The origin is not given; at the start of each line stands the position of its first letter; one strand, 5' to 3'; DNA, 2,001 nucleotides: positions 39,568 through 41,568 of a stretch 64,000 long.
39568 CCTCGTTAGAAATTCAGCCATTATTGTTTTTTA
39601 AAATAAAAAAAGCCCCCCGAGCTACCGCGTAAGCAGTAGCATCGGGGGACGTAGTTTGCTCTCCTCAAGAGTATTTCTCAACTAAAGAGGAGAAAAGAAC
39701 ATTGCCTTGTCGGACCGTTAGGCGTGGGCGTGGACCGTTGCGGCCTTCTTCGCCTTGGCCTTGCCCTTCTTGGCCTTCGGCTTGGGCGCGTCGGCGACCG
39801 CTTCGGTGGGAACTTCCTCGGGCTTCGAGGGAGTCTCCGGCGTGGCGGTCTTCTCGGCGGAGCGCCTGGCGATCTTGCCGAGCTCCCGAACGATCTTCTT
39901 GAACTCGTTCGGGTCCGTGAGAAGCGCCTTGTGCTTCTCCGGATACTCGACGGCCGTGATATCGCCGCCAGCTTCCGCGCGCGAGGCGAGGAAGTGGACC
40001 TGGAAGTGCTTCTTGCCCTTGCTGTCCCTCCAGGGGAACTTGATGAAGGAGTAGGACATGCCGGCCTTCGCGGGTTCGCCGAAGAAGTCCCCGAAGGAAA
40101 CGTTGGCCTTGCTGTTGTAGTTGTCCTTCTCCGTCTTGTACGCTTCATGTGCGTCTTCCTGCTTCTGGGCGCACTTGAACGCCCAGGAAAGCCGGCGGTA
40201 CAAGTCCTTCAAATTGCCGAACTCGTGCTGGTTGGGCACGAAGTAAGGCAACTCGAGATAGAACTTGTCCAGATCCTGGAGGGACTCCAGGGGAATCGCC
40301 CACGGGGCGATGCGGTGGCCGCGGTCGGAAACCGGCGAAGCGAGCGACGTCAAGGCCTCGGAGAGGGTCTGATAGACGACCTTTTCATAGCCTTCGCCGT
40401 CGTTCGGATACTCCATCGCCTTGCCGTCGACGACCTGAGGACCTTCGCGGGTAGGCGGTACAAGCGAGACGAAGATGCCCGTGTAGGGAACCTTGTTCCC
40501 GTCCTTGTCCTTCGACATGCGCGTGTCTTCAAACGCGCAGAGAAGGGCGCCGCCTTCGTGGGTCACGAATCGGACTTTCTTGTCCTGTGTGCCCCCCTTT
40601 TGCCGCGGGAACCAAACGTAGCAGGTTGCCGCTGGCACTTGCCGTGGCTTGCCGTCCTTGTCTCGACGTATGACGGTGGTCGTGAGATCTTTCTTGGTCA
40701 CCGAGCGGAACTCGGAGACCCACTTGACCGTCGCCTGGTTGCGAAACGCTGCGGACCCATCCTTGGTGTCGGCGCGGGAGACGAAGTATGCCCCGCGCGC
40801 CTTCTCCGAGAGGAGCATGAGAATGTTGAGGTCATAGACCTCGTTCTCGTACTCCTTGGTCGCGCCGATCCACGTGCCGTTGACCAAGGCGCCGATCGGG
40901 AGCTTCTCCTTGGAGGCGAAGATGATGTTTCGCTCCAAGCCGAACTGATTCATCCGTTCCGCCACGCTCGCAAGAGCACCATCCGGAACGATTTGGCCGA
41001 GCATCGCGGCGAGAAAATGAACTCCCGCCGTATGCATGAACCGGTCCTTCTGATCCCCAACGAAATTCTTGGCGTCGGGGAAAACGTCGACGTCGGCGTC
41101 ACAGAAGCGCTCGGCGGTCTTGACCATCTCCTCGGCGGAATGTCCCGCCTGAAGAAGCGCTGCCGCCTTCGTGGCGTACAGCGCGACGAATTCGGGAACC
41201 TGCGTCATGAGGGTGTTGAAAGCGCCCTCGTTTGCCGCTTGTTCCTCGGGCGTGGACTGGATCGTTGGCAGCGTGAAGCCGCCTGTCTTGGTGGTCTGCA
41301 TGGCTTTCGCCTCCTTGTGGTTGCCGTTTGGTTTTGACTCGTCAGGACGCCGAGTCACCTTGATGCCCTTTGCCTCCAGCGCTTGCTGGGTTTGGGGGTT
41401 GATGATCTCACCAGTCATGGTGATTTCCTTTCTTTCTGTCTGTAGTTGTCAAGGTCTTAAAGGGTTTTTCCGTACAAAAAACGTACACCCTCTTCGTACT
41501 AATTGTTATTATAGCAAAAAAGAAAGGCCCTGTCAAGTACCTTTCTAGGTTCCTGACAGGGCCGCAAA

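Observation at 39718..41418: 566-aa unknown protein with a histone-H1/AlgP-like Lys-Ala-Pro C-terminal tail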

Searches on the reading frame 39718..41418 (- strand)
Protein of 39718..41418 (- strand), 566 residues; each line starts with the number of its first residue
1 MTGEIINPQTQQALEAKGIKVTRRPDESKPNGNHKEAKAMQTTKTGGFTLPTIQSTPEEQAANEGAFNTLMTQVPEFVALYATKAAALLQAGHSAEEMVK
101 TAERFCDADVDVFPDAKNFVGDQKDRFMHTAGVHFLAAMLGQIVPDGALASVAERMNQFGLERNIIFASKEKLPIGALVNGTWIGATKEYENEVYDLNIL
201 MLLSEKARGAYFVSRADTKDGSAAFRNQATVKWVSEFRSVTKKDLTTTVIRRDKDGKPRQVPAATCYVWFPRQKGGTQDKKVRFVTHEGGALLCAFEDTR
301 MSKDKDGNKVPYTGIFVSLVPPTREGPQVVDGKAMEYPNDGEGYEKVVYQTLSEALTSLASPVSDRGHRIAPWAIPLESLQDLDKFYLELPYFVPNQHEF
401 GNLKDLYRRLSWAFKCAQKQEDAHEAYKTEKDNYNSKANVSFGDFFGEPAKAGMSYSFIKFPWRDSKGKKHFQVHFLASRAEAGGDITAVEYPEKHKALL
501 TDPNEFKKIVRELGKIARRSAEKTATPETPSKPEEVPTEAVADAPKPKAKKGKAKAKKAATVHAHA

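Call 3: search_protein_families(library=pfam, proteins=[window:39718-41418:-], max_evalue=1)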
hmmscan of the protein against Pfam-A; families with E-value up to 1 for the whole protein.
window:39718-41418:- (566 aa): 0 families
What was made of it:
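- Closest known: Basic K/A/P-rich C-terminal tails of bacterial nucleoid proteins. Different: There is no Pfam match (call 3), and it is attached to an unrelated 520-aa body.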

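Call 4: search_protein_families(library=phrogs, proteins=[window:39718-41418:-], max_evalue=1)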
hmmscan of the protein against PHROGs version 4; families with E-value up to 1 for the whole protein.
window:39718-41418:- (566 aa): 1 family
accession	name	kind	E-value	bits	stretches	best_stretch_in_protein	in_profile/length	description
phrog_30845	-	unknown function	0.41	11.8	1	281-299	34-52/57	-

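Call 5: search_protein_families(library=padloc, proteins=[window:39718-41418:-], max_evalue=1)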
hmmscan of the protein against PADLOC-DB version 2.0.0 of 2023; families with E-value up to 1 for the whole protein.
window:39718-41418:- (566 aa): 2 families
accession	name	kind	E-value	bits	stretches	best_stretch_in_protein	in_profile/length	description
PDLC02811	DpdB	-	0.042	10.6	1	90-148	246-303/370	DpdB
PDLC03335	MTase_II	-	0.065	9.9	1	179-277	348-438/607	Type II methyltransferase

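Call 6: search_protein_families(library=ncbifam, proteins=[window:39718-41418:-], max_evalue=1)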
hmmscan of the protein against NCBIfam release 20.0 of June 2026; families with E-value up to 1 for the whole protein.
window:39718-41418:- (566 aa): 1 family
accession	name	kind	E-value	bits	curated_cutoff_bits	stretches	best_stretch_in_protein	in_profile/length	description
NF041060.1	DpdB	equivalog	0.13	11.1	300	1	78-147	231-297/352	DGQHR domain-containing protein DpdB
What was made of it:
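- On DpdB / DGQHR (ParB-like) proteins: 11 bits vs a cutoff of 300, E 0.04-0.13 (calls 5, 6).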

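Call 7: find_homologous_proteins(query=window:39718-41418:-)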
Query window:39718-41418:- (566 aa): 3 proteins with E <= 0.001 among 8000 candidates.
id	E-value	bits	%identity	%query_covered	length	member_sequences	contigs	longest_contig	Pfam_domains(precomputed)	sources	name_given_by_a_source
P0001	0.0e+0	1290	100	100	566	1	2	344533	-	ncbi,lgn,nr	ncbi:MAG: hypothetical protein HYT93_00280 [Parcubacteria group bacterium]|nr:hypothetical protein [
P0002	3.3e-120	420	45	93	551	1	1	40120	-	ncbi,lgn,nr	ncbi:MAG: hypothetical protein Q8R36_04185 [bacterium]|nr:hypothetical protein [bacterium]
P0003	2.9e-98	348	41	92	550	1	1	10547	-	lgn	-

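Call 11: find_encoding_contigs(protein=P0002, flank=10000)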
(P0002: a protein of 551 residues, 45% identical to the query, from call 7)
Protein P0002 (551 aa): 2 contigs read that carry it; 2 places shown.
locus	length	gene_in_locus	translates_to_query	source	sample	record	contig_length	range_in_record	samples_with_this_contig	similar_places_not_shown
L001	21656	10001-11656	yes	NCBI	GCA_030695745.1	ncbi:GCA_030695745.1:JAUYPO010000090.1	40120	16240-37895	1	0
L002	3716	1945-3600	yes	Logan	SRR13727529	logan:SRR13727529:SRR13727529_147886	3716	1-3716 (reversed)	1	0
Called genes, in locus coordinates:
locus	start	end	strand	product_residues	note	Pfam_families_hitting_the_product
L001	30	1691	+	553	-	PF00512:HisKA, PF02518:HATPase_c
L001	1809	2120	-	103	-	-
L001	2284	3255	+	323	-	PF00579:tRNA-synt_1b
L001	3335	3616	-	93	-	-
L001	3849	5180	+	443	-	PF01336:tRNA_anti-codon, PF00152:tRNA-synt_2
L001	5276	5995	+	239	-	PF02616:SMC_ScpA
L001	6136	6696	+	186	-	PF04079:SMC_ScpB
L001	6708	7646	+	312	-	PF00768:Peptidase_S11, PF13354:Beta-lactamase2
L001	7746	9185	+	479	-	PF16661:Lactamase_B_6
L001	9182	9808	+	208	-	-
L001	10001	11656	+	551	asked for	-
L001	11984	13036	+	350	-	PF00953:Glycos_transf_4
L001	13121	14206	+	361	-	PF01098:FTSW_RODA_SPOVE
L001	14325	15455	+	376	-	PF03033:Glyco_transf_28, PF04101:Glyco_tran_28_C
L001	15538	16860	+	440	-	PF00749:tRNA-synt_1c, PF19269:Anticodon_2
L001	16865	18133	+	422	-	PF01551:Peptidase_M23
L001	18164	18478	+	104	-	-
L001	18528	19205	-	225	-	PF21840:DUF6899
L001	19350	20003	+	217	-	-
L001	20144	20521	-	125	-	-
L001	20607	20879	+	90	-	PF01016:Ribosomal_L27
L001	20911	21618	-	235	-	-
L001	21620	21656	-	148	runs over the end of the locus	PF01281:Ribosomal_L9_N, PF03948:Ribosomal_L9_C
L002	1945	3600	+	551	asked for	-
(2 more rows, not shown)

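Call 12: find_encoding_contigs(protein=P0003, flank=10000)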
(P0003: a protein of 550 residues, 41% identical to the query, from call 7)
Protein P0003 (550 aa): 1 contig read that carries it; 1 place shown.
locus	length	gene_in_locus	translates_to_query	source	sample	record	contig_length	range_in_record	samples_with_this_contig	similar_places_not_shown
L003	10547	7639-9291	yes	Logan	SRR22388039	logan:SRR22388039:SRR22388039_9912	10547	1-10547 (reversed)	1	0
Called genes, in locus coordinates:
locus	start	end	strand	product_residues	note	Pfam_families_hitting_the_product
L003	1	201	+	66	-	?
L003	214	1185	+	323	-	PF00389:2-Hacid_dh, PF02826:2-Hacid_dh_C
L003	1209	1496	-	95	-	-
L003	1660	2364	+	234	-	PF01386:Ribosomal_L25p, PF14693:Ribosomal_TL5_C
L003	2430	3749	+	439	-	PF13406:SLT_2 (weak)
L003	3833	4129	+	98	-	PF01197:Ribosomal_L31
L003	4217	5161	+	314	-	PF03462:PCRF, PF00472:RF-1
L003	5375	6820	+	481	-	PF16661:Lactamase_B_6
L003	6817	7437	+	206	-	-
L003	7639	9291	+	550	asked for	-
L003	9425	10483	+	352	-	PF00953:Glycos_transf_4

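Call 13: find_encoding_contigs(protein=P0001, flank=10000)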
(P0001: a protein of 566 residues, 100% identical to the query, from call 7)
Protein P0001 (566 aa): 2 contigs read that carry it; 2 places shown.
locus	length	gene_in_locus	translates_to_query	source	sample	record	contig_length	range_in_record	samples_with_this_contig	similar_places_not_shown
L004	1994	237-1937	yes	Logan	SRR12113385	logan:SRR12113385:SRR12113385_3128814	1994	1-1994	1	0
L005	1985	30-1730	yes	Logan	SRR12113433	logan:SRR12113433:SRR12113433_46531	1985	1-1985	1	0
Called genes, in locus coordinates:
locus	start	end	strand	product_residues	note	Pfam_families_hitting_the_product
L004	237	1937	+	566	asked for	-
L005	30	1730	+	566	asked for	-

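Call 19: search_solved_structures(query=A1, max_evalue=10, show_alignments=2)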
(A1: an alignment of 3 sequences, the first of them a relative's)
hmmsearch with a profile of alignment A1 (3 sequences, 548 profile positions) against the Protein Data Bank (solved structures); distinct sequences matched with E-value up to 10: 3.
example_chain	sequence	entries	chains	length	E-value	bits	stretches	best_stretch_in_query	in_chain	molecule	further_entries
9r2o_A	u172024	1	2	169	0.33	12.7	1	50-99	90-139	N5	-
3jcr_C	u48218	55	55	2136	0.68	11.7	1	290-389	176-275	hBrr2 | U5 small nuclear ribonucleoprotein 200 kDa helicase | Brr2, U5 small nuclear ribonucleoprotein 200 kDa helicase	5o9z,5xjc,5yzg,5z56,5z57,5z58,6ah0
1ytl_A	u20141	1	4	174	2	10.2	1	82-156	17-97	Acetyl-CoA decarboxylase/synthase complex epsilon subunit 2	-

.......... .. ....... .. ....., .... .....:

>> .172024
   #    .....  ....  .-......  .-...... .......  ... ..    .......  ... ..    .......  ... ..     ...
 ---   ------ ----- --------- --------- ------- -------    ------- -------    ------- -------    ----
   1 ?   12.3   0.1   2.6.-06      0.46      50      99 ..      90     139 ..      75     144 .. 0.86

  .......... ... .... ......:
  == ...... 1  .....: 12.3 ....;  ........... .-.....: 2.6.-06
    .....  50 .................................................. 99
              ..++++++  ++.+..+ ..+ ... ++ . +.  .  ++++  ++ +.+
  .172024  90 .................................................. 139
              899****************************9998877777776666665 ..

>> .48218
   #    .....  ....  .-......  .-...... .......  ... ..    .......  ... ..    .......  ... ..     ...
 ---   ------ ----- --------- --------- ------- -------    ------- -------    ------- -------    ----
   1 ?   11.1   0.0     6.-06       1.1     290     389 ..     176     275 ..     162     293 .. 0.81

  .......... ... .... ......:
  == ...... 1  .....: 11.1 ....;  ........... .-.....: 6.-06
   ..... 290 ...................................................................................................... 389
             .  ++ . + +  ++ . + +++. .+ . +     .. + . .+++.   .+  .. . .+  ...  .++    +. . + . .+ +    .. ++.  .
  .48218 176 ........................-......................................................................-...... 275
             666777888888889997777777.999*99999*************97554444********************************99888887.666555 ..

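Call 25: search_protein_representatives(alignment_id=A1)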
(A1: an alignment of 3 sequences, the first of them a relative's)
Query: 3 sequences, 548 profile positions. Proteins with E-value up to 0.001 (for the whole library): 5; up to 1e-10: 4; up to 1e-30: 4. The best 5 are listed.
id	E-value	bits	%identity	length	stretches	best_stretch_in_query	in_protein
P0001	1.9e-296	1000.5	-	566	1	2-548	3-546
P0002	2.4e-283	957.3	-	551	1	1-535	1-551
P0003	6.7e-280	945.9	-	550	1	2-548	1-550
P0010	1.8e-155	535.2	-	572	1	2-542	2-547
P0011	5.4e-05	38.5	-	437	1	423-526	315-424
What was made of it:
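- On Recently acquired genomic island: No donor homologues (calls 7, 25).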

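Call 26: predict_structure(alignment_id=A1)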
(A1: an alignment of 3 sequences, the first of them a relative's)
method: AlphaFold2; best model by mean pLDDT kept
length: 566 residues; sequences in the alignment: 3
mean_pLDDT: 47.0   pTM: 0.29
mean pLDDT of the five models: 47.0, 46.0, 44.4, 44.2, 40.9
residues with pLDDT >= 90: 1; 70-90: 140; 50-70: 58; < 50: 367
segments of 3 or more residues with pLDDT < 50: 1-6, 16-56, 146-155, 157-253, 255-421, 525-566
pLDDT, mean of each block of 10 residues (from residue 1): 42 44 33 27 25 41 70 77 75 77 83 78 70 59 49 47 33 25 25 23 24 26 38 41 38 45 34 26 26 32 36 32 26 26 23 24 25 39 38 29 40 44 62 83 75 81 69 81 84 82 86 79 49 34 32 30 29
secondary structure, 60 per line:
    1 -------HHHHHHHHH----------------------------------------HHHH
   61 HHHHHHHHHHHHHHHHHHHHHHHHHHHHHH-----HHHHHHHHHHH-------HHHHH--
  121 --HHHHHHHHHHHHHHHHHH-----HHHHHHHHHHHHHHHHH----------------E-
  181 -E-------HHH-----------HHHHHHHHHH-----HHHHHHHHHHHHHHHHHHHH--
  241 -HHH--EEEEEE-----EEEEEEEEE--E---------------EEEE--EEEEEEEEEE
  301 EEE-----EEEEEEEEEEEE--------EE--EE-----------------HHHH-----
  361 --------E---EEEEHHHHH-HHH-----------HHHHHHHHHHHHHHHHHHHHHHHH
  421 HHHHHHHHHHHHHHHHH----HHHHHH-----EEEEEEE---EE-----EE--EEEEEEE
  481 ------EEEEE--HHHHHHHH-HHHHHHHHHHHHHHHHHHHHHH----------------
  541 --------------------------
elements in order: H8-16 H57-90 H96-106 H114-118 H123-140 H146-162 H204-213 H219-238 E247-252 E258-266 E285-288 E291-303 E309-320 H352-355 E373-376 H377-381 H397-437 H442-447 E453-459 E474-480 E487-491 H494-501 H503-524

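Call 28: search_protein_families(library=pfam, proteins=[P0011, P0010, P0002, P0003], max_evalue=1)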
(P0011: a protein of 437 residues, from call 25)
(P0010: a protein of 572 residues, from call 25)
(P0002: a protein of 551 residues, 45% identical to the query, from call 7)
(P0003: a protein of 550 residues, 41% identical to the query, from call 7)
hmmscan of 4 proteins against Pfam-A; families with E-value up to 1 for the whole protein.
P0011 (437 aa): 0 families

P0010 (572 aa): 1 family
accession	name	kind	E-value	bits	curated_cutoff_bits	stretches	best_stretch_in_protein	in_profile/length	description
PF03683.19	UPF0175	-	0.24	11.6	27.9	1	119-142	37-60/75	Uncharacterised protein family (UPF0175)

P0002 (551 aa): 0 families

P0003 (550 aa): 0 families

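Call 29: find_encoding_contigs(protein=P0011, flank=10000, max_places=4)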
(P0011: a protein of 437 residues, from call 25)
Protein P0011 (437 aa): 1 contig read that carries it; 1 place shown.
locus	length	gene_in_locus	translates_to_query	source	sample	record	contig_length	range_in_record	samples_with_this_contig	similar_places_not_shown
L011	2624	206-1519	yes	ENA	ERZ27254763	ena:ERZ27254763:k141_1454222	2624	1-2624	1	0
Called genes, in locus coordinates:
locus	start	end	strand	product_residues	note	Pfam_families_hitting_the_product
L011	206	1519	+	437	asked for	-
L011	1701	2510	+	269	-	-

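Call 34: find_homologous_proteins(query=A2, max_evalue=0.01)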
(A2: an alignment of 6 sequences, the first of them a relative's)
Query A2 (6 sequences) (566 aa, profile of the alignment): 3 proteins with E <= 0.01 among 8000 candidates.
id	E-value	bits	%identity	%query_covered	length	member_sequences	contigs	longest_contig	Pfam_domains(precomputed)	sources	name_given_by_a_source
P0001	1.1e-260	884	100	100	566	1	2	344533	-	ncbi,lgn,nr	ncbi:MAG: hypothetical protein HYT93_00280 [Parcubacteria group bacterium]|nr:hypothetical protein [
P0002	2.3e-244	830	45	93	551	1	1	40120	-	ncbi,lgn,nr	ncbi:MAG: hypothetical protein Q8R36_04185 [bacterium]|nr:hypothetical protein [bacterium]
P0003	1.3e-240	818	41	92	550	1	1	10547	-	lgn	-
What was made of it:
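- Family and synteny: only 4 clusters plus 1 distant hit in 1.84e9 representatives, and 3 in 5.8e9 clusters (calls 7, 25, 34).
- Tried and rejected: The word-indexed search with a 6-sequence alignment added nothing, probably because the low-complexity tail consumed the candidate list (call 34).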

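Call 37: find_related_loci(query=A1, collection=genome_contigs, flank=8000)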
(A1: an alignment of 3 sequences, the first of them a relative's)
Query A1 (566 aa) in genome_contigs; peptide patterns used: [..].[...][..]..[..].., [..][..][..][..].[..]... (x = any residue, [..] = any of these).
78 stretches matched a pattern, but none encodes a relative of the query by tblastn (E <= 1e-3).

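Call 38: find_related_loci(query=A1, collection=viral_contigs, flank=8000)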
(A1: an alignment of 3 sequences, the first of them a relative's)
Query A1 (566 aa) in viral_contigs; peptide patterns used: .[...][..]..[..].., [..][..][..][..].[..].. (x = any residue, [..] = any of these).
135 stretches matched a pattern, but none encodes a relative of the query by tblastn (E <= 1e-3).

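Call 47: fold_search(model_id=the predicted structure, library=pdb)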
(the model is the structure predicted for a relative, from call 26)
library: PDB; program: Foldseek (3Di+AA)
matches with E <= 10: 518; with E <= 0.001: 0
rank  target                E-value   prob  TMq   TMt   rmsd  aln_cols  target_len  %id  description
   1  1p1h_D                3.0e-01  0.25  0.05  0.06   8.5        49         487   16  Crystal structure of the 1L-myo-inositol/NAD+ complex (released 2003-07-08)
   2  1p1f_A                3.2e-01  0.23  0.05  0.05   9.4        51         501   16  Crystal structure of apo 1L-myo-inositol 1-phosphate synthase (released 2003-07-08)
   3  1jva_A                3.2e-01  0.15  0.08  0.10  19.0       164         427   16  CRYSTAL STRUCTURE OF THE VMA1-DERIVED ENDONUCLEASE BEARING THE N AND C EXTEIN PROPEPTIDES (released 2002-08-29)
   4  1jva_B                3.4e-01  0.30  0.06  0.08  16.1       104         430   15  CRYSTAL STRUCTURE OF THE VMA1-DERIVED ENDONUCLEASE BEARING THE N AND C EXTEIN PROPEPTIDES (released 2002-08-29)
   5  1dfa                  3.6e-01  0.15  0.05  0.06  20.3       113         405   13  CRYSTAL STRUCTURE OF PI-SCEI IN C2 SPACE GROUP (released 1999-12-08)
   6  1la2_A                3.8e-01  0.23  0.05  0.05   8.5        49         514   16  Structural analysis of Saccharomyces cerevisiae myo-inositol phosphate synthase (released 2002-04-10)
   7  1p1j_B                4.0e-01  0.21  0.05  0.05   8.5        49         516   16  Crystal structure of the 1L-myo-inositol 1-phosphate synthase complexed with NADH (released 2003-07-08)
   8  1p1f_B                4.0e-01  0.20  0.05  0.05   9.4        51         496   14  Crystal structure of apo 1L-myo-inositol 1-phosphate synthase (released 2003-07-08)
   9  1ef0_B                4.5e-01  0.25  0.06  0.09  15.6       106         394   17  CRYSTAL STRUCTURE OF PI-SCEI MINIPRECURSOR (released 2000-06-07)
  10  5gpk_B                4.7e-01  0.07  0.08  0.17  22.6       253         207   11  Crystal structure of Ccp1 mutant (released 2016-11-30)
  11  5gpk_A                5.0e-01  0.09  0.09  0.19  20.3       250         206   12  Crystal structure of Ccp1 mutant (released 2016-11-30)
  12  1p1k_B                5.3e-01  0.20  0.05  0.05   8.5        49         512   16  Crystal structure of the 1L-myo-inositol 1-phosphate synthase complexed with NADH in the presence of EDTA (released 2003-07-08)
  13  1p1h_A                5.3e-01  0.18  0.05  0.05   8.6        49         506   16  Crystal structure of the 1L-myo-inositol/NAD+ complex (released 2003-07-08)
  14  1jki_A                5.3e-01  0.15  0.05  0.05   8.4        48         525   17  myo-Inositol-1-phosphate Synthase Complexed with an Inhibitor, 2-deoxy-glucitol-6-phosphate (released 2002-04-10)
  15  1um2_B                5.5e-01  0.20  0.06  0.08  15.2        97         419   16  Crystal Structure of the Vma1-Derived Endonuclease with the Ligated Extein Segment (released 2004-09-22)
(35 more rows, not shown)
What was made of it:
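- Tried and rejected: The first AF2 model (3 sequences) was too poor to use (pLDDT 47; calls 26, 47).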

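Call 59: predict_structure(alignment_id=A3)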
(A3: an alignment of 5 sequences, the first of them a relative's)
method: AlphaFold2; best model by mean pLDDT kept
length: 566 residues; sequences in the alignment: 5
mean_pLDDT: 67.3   pTM: 0.46
mean pLDDT of the five models: 67.3, 65.6, 64.8, 58.1, 51.2
residues with pLDDT >= 90: 33; 70-90: 275; 50-70: 143; < 50: 115
segments of 3 or more residues with pLDDT < 50: 1-4, 18-29, 31-55, 212-232, 324-327, 364-368, 525-566
pLDDT, mean of each block of 10 residues (from residue 1): 48 52 40 34 30 49 70 73 64 58 74 72 81 82 61 81 88 70 84 74 62 37 37 58 68 61 71 67 78 81 82 85 53 67 79 75 48 80 76 78 85 78 75 89 84 88 78 87 88 88 90 83 47 36 37 37 28
secondary structure, 60 per line:
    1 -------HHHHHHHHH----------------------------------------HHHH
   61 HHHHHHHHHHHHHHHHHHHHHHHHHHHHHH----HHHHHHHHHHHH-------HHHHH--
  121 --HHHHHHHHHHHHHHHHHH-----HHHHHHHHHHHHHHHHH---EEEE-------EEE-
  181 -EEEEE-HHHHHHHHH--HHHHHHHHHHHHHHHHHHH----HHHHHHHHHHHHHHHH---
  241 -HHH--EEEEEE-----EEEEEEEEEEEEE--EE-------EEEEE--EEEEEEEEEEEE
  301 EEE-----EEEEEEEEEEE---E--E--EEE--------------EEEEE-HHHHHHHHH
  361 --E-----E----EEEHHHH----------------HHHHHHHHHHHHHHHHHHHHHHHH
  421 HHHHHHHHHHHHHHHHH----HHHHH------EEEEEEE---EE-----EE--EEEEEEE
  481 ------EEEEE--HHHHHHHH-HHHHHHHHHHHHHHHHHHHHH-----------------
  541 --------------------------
elements in order: H8-16 H57-90 H95-106 H114-118 H123-140 H146-162 E166-169 E177-179 E182-186 H188-196 H199-217 H222-237 E247-252 E258-270 E282-286 E289-303 E309-319 E329-331 E346-350 H352-360 E374-376 H377-380 H397-437 H442-446 E453-459 E474-480 E487-491 H494-501 H503-523
